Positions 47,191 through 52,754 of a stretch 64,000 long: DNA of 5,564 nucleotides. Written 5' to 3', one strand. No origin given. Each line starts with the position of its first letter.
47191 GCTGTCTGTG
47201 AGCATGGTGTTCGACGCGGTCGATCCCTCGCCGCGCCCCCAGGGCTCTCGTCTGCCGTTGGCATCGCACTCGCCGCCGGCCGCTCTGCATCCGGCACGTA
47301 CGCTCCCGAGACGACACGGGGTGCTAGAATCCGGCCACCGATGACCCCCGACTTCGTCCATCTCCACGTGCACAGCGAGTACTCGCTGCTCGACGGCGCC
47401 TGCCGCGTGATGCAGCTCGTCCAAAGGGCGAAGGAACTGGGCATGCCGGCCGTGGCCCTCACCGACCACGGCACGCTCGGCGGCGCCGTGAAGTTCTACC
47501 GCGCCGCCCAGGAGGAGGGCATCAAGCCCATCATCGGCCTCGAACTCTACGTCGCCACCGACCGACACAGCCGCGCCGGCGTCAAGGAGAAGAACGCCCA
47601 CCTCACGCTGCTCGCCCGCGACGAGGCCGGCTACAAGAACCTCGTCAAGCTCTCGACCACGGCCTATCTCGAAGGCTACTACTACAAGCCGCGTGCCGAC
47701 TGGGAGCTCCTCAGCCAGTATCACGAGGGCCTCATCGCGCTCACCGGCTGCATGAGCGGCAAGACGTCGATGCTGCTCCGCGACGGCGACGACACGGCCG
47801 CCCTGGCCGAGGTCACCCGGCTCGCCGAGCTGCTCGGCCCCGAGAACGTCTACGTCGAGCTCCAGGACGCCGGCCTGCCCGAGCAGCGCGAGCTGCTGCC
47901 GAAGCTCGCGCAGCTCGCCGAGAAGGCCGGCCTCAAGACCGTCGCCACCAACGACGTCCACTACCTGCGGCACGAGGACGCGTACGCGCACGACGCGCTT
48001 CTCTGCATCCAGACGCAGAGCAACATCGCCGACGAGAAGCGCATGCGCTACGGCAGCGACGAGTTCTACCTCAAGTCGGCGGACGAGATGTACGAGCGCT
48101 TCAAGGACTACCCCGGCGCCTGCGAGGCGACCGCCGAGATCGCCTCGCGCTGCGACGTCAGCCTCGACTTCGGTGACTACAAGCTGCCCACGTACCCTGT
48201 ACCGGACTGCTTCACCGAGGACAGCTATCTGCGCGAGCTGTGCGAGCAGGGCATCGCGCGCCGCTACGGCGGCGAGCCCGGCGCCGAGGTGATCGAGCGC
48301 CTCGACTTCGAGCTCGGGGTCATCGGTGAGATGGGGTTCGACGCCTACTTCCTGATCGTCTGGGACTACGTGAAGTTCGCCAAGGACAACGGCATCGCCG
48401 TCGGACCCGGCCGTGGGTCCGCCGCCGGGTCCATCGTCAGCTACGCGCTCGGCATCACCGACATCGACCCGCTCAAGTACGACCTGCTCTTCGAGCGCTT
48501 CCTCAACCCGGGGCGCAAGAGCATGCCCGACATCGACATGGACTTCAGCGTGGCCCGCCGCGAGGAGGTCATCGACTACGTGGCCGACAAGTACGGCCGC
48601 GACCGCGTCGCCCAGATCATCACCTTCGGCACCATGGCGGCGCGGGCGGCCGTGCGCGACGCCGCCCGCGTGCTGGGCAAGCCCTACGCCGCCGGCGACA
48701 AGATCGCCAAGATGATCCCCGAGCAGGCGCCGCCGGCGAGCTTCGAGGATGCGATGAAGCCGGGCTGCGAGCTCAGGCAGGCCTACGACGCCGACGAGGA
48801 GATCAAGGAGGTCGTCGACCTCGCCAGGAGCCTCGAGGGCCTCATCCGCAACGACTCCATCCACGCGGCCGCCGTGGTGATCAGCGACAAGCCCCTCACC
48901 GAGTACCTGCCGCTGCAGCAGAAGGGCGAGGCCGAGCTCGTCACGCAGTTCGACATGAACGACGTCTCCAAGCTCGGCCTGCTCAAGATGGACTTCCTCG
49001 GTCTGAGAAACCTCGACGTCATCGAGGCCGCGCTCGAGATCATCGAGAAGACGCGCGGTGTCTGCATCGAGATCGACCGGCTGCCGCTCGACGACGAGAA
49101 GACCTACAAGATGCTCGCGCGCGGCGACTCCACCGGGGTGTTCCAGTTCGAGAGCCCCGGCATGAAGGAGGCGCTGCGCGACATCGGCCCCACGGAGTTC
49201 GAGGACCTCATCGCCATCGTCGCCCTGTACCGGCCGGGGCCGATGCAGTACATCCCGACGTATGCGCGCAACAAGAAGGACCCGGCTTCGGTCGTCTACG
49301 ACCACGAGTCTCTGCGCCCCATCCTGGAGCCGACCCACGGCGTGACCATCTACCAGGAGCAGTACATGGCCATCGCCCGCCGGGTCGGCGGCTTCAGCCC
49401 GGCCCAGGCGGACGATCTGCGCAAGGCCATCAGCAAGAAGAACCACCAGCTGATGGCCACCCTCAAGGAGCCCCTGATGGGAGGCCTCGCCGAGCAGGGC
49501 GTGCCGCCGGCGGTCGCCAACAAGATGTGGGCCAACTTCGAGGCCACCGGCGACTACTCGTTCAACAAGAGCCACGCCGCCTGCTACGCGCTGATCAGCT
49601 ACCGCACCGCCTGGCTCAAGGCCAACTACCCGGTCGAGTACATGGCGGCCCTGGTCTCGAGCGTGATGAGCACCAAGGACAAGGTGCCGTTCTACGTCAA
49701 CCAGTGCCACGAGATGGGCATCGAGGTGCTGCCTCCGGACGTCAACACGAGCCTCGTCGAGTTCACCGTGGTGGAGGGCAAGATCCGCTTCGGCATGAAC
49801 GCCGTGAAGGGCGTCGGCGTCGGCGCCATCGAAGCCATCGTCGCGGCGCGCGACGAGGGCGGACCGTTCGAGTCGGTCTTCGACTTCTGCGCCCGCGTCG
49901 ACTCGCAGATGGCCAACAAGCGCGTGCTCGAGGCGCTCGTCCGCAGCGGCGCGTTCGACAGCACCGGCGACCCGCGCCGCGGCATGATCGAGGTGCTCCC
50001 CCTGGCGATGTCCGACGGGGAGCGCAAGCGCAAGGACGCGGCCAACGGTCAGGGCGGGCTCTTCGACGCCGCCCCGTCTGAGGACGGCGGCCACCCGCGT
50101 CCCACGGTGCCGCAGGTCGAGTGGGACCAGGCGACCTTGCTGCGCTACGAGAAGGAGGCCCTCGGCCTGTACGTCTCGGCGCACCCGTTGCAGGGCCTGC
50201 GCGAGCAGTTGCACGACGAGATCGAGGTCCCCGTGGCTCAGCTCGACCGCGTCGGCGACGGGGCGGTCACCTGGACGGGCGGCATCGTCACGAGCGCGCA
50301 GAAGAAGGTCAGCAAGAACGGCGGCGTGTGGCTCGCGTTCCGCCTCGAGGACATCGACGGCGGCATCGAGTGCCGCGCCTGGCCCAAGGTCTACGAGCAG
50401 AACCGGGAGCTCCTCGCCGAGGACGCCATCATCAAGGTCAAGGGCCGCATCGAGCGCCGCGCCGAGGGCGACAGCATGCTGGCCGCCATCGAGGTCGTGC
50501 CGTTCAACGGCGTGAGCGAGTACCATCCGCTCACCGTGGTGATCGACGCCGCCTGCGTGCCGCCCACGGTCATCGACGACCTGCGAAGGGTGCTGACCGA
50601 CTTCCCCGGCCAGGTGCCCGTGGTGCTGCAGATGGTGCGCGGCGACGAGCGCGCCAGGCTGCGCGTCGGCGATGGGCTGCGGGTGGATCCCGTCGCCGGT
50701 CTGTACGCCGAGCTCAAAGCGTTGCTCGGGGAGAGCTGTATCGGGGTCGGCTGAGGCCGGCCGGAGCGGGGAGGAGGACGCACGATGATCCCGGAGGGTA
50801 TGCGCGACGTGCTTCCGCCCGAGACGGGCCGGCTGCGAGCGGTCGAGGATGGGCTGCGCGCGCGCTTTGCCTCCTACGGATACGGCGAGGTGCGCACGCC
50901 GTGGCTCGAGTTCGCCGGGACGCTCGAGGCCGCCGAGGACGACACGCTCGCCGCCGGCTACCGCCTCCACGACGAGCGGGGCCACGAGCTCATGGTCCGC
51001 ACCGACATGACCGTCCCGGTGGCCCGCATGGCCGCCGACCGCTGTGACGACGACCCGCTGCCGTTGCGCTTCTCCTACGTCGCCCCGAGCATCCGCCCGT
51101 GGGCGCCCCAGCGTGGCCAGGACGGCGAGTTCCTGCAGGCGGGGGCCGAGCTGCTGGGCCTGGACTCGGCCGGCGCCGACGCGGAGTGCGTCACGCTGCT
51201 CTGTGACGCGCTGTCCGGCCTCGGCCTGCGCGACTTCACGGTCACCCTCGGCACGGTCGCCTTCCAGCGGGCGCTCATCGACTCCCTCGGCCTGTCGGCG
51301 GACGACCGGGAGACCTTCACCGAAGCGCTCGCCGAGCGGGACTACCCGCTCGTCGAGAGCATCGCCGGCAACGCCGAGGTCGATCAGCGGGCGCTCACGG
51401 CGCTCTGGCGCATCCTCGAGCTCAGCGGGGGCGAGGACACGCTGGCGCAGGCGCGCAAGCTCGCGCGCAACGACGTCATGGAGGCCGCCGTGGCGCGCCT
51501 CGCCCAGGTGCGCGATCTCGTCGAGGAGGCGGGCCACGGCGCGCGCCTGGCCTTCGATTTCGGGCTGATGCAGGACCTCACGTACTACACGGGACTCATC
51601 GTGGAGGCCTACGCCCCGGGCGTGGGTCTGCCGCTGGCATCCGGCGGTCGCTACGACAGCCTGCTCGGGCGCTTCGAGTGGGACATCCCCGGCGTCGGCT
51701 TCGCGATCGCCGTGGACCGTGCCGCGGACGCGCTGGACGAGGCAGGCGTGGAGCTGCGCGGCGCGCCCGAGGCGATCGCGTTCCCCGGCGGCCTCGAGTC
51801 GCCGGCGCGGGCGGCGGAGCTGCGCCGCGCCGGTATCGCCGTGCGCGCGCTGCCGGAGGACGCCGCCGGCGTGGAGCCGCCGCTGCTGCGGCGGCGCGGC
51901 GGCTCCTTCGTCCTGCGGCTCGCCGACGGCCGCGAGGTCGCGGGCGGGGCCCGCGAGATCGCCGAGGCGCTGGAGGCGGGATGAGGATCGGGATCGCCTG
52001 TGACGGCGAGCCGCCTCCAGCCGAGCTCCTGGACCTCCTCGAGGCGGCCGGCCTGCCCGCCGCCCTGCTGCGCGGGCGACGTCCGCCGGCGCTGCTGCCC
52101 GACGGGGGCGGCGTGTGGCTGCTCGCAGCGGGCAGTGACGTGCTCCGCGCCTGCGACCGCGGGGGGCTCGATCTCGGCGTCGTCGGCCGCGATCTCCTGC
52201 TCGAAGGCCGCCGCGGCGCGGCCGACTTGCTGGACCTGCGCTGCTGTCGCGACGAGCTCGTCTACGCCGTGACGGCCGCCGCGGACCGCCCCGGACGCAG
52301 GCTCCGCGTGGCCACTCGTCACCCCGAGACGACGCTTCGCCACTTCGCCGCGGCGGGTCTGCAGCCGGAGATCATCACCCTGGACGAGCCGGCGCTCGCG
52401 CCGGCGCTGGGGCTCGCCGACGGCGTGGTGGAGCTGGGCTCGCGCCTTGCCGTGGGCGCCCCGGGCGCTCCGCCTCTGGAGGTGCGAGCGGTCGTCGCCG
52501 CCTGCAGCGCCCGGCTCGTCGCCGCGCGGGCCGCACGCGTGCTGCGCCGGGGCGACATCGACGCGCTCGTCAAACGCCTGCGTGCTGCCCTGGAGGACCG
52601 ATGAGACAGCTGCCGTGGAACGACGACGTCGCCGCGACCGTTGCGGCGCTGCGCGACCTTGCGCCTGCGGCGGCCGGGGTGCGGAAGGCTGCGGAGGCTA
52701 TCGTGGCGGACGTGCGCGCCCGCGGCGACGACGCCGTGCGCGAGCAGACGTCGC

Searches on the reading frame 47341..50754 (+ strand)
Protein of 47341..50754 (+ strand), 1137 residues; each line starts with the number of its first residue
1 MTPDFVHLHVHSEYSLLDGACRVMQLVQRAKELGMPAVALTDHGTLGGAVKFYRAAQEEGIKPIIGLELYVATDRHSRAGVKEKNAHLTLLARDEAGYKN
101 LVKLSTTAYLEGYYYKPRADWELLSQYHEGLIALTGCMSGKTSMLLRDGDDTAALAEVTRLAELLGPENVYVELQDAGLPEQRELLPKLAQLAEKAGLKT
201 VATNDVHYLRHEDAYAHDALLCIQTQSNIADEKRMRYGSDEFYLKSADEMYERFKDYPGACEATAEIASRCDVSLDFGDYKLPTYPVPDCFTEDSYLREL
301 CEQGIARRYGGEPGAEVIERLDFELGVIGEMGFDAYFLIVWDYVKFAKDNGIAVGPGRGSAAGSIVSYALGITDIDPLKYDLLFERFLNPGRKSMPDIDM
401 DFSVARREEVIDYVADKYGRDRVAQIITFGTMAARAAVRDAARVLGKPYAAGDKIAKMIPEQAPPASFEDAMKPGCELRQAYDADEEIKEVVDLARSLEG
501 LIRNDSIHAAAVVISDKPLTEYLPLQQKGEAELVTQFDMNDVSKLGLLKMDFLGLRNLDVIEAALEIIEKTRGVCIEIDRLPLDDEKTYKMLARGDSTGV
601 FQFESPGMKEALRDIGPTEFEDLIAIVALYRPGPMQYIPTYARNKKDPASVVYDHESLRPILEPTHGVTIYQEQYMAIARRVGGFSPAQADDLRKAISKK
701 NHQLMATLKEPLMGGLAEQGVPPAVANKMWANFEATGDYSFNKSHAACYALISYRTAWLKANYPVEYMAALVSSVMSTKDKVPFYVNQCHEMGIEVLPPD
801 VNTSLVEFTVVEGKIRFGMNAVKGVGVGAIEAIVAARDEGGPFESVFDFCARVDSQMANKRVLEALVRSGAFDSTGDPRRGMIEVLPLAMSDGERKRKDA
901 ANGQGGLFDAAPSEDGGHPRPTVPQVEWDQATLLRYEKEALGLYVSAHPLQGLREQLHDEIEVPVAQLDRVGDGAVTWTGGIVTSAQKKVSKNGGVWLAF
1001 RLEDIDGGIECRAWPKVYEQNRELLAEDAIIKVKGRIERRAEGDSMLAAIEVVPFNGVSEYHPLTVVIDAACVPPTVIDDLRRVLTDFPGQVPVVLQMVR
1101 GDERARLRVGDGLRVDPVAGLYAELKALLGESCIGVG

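Call 87: search_protein_families(library=ncbifam, proteins=[window:47341-50754:+], max_evalue=1e-10)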
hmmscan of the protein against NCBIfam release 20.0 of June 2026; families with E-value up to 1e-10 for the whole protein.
window:47341-50754:+ (1137 aa): 13 families
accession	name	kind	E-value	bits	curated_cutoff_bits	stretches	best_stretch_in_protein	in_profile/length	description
NF005298.0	PRK06826.1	equivalog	0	1383.8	1260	1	3-1135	3-1149/1151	DNA polymerase III subunit alpha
NF004226.0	PRK05673.1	equivalog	0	1371.3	1002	1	2-1134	3-1143/1146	DNA polymerase III subunit alpha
TIGR00594.1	polc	superfamily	0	1266.2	434.35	1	5-1012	1-1020/1022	DNA polymerase III subunit alpha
NF005617.0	PRK07374.1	equivalog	0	1035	1653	1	5-1047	3-1073/1170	DNA polymerase III subunit alpha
NF005377.0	PRK06920.1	equivalog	9e-296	984.1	1806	1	4-1133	2-1103/1108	DNA polymerase III subunit alpha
NF004225.0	PRK05672.1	subfamily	1.2e-221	738.8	939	1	2-1048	3-1025/1047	error-prone DNA polymerase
NF007079.0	PRK09532.1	equivalog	6.3e-215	716.1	1525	1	5-741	3-776/876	DNA polymerase III subunit alpha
NF005516.0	PRK07135.1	equivalog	1.8e-198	662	1084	2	260-949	195-881/974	DNA polymerase III DnaE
NF004550.0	PRK05898.1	equivalog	1.1e-185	619.7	1182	2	194-879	131-813/971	DNA polymerase III subunit alpha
NF005582.0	PRK07279.1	equivalog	5.2e-181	604.1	1279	2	196-1098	146-999/1033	DNA polymerase III subunit alpha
NF005616.0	PRK07373.1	equivalog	2.8e-78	263.5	646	1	740-1047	37-353/449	DNA polymerase III subunit alpha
NF001688.0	PRK00448.1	equivalog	1.3e-60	205.2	873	2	82-379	611-914/1445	PolC-type DNA polymerase III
TIGR01405.1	polC_Gram_pos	equivalog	2.5e-54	184.5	1043.45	2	82-379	377-679/1211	DNA polymerase III subunit alpha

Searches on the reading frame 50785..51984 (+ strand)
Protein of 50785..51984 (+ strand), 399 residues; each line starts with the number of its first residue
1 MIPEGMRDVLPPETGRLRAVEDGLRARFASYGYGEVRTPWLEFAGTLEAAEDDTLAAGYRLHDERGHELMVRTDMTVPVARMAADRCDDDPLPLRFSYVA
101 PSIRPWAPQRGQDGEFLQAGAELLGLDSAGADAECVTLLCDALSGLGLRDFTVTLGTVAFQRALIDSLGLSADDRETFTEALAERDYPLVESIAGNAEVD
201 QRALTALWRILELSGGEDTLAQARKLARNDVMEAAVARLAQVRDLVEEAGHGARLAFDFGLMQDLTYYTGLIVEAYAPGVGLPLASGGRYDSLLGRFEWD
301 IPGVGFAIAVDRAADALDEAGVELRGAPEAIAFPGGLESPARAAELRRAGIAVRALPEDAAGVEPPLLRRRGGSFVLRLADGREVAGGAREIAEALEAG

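Call 87: search_protein_families(library=ncbifam, proteins=[window:50785-51984:+], max_evalue=1e-10)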
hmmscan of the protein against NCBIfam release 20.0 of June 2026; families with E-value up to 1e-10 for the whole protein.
window:50785-51984:+ (399 aa): 19 families
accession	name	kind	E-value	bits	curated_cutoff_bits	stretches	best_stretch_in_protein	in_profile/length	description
TIGR00443.1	hisZ_biosyn_reg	equivalog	6.2e-86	288.3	271.65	1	7-317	1-312/314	ATP phosphoribosyltransferase regulatory subunit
NF008941.0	PRK12292.2-4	equivalog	9.7e-73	245.3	447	1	3-353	10-360/393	ATP phosphoribosyltransferase regulatory subunit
NF008942.0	PRK12292.2-5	equivalog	2e-63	214.5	643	1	1-318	10-329/434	ATP phosphoribosyltransferase regulatory subunit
NF008936.0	PRK12292.1-3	equivalog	4.4e-62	210.2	492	1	2-322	7-330/406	ATP phosphoribosyltransferase regulatory subunit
NF008940.0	PRK12292.2-3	equivalog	3.8e-52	177.4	450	1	3-318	6-321/404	ATP phosphoribosyltransferase regulatory subunit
TIGR00442.1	hisS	equivalog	7.2e-51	173.4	286.75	1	3-353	3-354/406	histidine--tRNA ligase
NF008938.0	PRK12292.1-6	equivalog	2.1e-47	162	833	1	3-320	9-327/420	ATP phosphoribosyltransferase regulatory subunit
NF008943.0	PRK12292.3-1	equivalog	7.5e-46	157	690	1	2-318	26-331/403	ATP phosphoribosyltransferase regulatory subunit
NF008945.0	PRK12292.3-3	equivalog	5e-44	150.9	409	1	1-333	1-317/368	ATP phosphoribosyltransferase regulatory subunit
NF008935.0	PRK12292.1-1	equivalog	5.8e-44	150.6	350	1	2-319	6-319/382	ATP phosphoribosyltransferase regulatory subunit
NF009086.0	PRK12421.1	equivalog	3e-43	148.2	318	1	1-320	8-330/389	ATP phosphoribosyltransferase regulatory subunit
NF008937.0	PRK12292.1-4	equivalog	7.2e-33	114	693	1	2-312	9-320/395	ATP phosphoribosyltransferase regulatory subunit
NF008953.0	PRK12295.1-6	equivalog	2.2e-31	109.2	384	1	18-175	13-168/384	ATP phosphoribosyltransferase regulatory subunit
NF008950.0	PRK12295.1-3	equivalog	1.3e-23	83.9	492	1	22-186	18-180/387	ATP phosphoribosyltransferase regulatory subunit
NF009085.0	PRK12420.1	equivalog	3.3e-21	76.1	540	1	5-322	9-334/426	histidine--tRNA ligase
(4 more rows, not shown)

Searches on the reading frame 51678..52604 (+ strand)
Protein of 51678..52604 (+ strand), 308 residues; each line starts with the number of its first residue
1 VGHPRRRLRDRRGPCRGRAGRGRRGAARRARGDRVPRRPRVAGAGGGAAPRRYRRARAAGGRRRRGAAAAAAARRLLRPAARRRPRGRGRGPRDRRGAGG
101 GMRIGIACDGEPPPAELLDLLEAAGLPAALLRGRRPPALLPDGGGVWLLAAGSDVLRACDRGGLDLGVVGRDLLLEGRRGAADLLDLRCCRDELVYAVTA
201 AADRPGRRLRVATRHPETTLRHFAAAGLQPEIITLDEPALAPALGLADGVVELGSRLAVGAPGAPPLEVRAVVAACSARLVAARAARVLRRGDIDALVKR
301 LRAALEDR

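Call 87: search_protein_families(library=ncbifam, proteins=[window:51678-52604:+], max_evalue=1e-10)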
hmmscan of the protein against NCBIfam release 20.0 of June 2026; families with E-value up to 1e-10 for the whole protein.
window:51678-52604:+ (308 aa): 1 family
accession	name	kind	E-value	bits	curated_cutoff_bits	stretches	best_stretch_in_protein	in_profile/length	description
TIGR00070.1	hisG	equivalog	1.6e-14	54.2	75.75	1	115-253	12-156/183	ATP phosphoribosyltransferase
